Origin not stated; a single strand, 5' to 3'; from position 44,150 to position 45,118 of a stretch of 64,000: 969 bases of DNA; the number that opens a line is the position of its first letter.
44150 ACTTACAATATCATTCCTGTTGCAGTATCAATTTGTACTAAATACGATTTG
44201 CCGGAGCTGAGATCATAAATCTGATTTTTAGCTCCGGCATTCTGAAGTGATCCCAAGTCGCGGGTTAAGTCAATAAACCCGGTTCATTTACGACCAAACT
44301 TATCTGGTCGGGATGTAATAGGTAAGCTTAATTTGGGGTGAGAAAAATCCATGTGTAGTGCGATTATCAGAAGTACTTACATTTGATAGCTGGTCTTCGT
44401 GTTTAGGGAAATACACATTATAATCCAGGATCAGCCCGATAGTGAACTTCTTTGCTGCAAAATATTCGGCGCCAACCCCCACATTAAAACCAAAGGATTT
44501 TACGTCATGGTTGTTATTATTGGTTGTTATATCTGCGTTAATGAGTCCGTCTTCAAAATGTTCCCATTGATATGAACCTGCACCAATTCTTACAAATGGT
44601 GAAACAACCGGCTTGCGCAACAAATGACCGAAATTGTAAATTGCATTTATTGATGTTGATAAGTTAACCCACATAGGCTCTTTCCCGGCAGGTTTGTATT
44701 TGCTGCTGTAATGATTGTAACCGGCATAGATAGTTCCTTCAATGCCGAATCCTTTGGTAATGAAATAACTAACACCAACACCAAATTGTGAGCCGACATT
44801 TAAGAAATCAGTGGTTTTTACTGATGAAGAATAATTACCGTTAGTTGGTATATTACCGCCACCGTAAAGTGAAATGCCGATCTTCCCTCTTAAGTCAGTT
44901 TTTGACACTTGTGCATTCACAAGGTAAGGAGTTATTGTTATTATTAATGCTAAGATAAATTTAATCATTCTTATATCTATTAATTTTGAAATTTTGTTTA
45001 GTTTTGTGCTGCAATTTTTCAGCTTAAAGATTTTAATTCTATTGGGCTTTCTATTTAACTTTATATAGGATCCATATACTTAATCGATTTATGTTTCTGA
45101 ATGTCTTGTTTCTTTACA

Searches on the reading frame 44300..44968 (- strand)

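Call 17: search_protein_families(library=pfam, proteins=[window:44300-44968:-], max_evalue=0.001)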
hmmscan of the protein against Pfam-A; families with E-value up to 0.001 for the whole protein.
window:44300-44968:- (222 aa): 2 families
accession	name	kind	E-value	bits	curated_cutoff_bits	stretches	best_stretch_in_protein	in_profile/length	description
PF13505.12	OMP_b-brl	-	1.4e-12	48.6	28.7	1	35-192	23-160/175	Outer membrane protein beta-barrel domain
PF13568.12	OMP_b-brl_2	-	4e-06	27.5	27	1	19-183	2-168/175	Outer membrane protein beta-barrel domain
